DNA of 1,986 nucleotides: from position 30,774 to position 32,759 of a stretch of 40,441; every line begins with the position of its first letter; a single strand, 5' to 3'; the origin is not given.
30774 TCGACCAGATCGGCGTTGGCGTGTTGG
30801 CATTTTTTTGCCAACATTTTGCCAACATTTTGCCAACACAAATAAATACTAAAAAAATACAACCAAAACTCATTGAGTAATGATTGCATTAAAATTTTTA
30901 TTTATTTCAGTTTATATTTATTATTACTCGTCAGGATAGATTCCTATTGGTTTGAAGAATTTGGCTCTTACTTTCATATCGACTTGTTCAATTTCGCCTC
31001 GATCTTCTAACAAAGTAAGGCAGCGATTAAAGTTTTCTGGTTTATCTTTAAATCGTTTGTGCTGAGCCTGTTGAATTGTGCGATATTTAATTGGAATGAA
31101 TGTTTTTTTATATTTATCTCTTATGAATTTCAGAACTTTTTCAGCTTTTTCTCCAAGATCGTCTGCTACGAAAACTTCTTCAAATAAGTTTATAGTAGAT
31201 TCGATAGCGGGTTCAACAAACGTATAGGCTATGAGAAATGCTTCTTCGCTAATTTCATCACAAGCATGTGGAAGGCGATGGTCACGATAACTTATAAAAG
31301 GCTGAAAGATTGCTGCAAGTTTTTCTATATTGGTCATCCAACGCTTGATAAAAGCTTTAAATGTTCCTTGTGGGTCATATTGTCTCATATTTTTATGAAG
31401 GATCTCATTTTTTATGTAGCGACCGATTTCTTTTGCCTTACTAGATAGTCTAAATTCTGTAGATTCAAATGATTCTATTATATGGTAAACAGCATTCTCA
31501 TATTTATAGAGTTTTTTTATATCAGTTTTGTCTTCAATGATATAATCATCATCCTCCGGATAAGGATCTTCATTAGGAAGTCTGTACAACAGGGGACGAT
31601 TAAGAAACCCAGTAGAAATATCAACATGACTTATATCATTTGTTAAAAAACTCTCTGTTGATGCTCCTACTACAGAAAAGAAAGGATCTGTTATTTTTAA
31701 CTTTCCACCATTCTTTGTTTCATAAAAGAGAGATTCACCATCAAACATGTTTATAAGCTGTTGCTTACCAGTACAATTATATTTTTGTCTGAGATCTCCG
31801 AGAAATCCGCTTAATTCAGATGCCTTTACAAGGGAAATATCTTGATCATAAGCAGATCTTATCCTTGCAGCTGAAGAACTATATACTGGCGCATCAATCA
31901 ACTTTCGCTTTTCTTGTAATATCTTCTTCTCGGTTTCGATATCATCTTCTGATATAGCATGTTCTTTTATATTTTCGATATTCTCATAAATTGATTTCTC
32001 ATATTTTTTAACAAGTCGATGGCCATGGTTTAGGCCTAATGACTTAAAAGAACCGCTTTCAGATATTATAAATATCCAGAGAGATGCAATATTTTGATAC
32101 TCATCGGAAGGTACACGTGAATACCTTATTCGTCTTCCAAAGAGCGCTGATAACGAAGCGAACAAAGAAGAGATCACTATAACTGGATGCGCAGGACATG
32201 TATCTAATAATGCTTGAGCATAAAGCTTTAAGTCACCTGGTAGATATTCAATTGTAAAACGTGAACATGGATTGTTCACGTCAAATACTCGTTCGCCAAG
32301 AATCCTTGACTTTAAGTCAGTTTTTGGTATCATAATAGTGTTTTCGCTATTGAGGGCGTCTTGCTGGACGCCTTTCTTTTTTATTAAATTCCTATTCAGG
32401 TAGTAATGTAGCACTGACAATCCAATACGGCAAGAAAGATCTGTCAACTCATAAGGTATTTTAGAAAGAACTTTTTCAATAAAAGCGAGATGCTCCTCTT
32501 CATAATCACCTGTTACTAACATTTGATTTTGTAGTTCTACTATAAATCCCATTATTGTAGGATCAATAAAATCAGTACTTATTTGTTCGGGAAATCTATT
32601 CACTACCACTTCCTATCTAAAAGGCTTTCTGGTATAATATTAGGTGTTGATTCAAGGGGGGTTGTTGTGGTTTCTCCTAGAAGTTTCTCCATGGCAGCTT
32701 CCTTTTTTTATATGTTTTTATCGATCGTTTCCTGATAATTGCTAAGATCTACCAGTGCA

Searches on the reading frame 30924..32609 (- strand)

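Call 36: search_protein_families(library=phrogs, proteins=[window:30924-32609:-], max_evalue=0.00001)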
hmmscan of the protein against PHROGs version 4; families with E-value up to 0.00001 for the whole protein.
window:30924-32609:- (561 aa): 3 families
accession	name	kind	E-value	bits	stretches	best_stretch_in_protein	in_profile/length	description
phrog_3022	-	DNA, RNA and nucleotide metabolism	1.1e-14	54.8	1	109-549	344-776/788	DNA primase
phrog_10514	-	DNA, RNA and nucleotide metabolism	1.5e-08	34.4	1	256-467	445-662/750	DNA primase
phrog_14296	-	DNA, RNA and nucleotide metabolism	7.2e-06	26.2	0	154-434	31-284/417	DNA primase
